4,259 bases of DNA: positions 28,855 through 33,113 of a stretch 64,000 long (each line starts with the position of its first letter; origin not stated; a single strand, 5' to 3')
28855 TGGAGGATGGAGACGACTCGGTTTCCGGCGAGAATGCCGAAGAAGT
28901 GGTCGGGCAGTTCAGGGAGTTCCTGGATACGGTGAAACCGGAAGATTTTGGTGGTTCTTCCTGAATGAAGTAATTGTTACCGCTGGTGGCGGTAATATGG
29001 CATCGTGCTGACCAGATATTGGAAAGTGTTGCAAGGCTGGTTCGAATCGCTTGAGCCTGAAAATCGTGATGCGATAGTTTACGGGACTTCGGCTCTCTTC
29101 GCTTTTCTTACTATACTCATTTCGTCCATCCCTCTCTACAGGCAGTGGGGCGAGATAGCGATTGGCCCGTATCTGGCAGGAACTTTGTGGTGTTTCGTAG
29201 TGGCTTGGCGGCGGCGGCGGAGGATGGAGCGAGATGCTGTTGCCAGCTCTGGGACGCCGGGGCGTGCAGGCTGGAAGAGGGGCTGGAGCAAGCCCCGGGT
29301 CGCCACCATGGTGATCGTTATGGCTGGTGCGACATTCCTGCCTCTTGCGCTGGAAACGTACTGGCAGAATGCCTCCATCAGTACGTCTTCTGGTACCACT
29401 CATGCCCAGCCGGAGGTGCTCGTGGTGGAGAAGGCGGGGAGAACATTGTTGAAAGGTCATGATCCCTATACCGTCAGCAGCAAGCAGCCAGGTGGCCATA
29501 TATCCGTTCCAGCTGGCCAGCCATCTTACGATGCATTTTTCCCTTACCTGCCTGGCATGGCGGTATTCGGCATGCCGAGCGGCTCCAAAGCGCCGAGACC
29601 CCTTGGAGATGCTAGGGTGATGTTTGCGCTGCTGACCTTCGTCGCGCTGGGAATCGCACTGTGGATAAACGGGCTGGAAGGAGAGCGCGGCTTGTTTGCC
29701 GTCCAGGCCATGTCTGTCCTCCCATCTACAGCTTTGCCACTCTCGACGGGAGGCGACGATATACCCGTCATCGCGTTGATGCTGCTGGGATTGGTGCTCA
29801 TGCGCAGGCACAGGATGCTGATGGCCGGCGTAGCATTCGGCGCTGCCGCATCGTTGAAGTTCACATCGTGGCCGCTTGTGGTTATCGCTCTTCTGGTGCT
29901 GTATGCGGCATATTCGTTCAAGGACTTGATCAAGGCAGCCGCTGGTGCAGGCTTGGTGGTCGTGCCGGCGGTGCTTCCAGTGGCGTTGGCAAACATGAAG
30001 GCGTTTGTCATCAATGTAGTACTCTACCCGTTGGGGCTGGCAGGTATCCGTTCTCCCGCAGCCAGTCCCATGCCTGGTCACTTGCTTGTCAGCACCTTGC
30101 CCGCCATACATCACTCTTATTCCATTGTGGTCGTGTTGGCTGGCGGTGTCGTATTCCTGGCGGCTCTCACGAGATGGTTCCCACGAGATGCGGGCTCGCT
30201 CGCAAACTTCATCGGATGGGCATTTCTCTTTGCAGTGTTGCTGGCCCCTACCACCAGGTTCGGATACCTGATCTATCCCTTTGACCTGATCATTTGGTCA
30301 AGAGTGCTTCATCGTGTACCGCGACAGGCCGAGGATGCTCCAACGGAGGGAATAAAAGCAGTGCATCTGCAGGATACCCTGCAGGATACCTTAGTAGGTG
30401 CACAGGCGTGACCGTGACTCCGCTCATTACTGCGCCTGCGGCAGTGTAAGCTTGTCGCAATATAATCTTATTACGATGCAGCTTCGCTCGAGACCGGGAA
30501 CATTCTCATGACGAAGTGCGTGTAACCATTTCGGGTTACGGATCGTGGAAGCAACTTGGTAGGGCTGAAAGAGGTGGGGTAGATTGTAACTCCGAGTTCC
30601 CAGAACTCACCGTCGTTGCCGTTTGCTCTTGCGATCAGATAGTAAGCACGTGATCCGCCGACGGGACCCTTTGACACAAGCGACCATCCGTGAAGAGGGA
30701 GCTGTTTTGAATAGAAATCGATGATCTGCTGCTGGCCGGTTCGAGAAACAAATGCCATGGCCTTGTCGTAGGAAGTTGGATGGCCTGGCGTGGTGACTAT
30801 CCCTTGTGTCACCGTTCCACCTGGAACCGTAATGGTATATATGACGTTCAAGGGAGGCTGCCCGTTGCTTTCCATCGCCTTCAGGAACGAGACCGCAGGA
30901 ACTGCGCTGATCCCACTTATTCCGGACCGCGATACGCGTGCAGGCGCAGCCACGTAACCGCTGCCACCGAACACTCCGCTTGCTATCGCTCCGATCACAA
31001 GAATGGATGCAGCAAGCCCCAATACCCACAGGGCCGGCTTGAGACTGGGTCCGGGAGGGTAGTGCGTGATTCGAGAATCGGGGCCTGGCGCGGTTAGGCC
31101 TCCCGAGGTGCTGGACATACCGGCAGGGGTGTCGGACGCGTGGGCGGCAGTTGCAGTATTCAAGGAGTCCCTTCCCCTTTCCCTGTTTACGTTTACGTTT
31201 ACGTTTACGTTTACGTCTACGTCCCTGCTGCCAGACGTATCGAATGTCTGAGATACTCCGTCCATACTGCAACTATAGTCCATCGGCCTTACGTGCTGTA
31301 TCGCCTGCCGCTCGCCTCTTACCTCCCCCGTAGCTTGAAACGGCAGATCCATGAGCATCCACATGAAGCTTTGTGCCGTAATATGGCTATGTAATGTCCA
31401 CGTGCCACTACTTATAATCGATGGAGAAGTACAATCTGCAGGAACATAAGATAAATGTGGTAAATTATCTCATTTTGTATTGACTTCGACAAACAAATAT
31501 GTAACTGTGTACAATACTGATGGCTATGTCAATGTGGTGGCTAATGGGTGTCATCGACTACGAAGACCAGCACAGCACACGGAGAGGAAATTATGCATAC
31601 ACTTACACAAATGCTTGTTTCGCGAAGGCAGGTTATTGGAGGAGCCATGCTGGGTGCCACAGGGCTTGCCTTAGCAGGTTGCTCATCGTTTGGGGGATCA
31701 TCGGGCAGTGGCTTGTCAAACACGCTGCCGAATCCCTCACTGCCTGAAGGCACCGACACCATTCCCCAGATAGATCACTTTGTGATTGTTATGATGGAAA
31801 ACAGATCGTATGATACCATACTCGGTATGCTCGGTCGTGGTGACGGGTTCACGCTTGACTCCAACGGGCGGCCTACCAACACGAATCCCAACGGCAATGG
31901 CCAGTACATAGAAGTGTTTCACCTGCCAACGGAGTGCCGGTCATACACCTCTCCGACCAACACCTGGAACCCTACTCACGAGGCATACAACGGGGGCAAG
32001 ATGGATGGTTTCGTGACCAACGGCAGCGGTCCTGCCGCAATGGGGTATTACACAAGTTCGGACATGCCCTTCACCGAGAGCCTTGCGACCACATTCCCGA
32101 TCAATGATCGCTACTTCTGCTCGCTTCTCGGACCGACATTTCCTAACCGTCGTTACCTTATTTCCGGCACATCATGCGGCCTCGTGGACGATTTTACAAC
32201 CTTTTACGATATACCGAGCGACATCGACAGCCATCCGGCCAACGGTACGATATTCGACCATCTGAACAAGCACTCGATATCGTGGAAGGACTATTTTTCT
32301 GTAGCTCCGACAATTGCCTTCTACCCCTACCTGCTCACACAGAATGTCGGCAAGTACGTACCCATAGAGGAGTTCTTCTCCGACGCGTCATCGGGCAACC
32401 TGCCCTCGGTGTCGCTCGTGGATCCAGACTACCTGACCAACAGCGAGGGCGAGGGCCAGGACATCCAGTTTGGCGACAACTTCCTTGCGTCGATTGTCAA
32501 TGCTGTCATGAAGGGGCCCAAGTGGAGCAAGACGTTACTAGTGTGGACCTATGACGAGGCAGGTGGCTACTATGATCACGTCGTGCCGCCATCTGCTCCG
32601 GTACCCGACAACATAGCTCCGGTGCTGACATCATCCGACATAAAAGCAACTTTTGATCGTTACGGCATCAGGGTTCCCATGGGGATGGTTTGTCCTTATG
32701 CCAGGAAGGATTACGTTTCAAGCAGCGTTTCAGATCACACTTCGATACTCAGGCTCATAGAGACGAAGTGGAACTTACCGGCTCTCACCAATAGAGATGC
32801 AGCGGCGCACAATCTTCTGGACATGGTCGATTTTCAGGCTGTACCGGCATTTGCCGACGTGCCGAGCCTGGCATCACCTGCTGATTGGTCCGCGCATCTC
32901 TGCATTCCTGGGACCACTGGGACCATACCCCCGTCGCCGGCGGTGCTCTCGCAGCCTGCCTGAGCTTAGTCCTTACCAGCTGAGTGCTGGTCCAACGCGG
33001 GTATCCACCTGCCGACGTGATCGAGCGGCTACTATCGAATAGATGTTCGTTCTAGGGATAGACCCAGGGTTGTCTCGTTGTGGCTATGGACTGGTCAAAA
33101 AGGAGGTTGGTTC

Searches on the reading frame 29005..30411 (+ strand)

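Call 71: search_protein_families(library=pfam, proteins=[window:29005-30411:+], max_evalue=0.00001)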
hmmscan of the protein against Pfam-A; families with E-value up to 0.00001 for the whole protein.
window:29005-30411:+ (468 aa): 1 family
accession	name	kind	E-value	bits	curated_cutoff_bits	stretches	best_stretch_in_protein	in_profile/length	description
PF09594.16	GT87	-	6e-11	43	25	1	179-415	1-237/237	Glycosyltransferase family 87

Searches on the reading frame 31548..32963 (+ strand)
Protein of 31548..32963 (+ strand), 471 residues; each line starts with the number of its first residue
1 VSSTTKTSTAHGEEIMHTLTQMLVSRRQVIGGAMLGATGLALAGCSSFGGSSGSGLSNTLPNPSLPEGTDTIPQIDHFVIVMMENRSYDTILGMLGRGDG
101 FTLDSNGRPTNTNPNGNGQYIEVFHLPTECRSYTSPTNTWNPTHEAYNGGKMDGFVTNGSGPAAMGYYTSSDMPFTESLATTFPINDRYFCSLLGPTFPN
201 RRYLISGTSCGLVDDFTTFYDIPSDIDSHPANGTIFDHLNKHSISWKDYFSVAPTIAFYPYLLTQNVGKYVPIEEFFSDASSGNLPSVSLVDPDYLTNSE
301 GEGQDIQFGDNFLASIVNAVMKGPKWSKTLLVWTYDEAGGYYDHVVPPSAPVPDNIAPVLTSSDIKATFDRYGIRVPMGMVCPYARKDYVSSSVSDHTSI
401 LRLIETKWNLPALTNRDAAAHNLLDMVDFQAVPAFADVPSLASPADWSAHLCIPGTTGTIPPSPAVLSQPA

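Call 71: search_protein_families(library=pfam, proteins=[window:31548-32963:+], max_evalue=0.00001)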
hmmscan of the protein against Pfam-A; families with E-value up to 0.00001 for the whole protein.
window:31548-32963:+ (471 aa): 1 family
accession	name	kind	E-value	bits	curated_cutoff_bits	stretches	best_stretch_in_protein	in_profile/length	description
PF04185.19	Phosphoesterase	-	3.6e-71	240.6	23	1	75-411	1-356/356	Phosphoesterase family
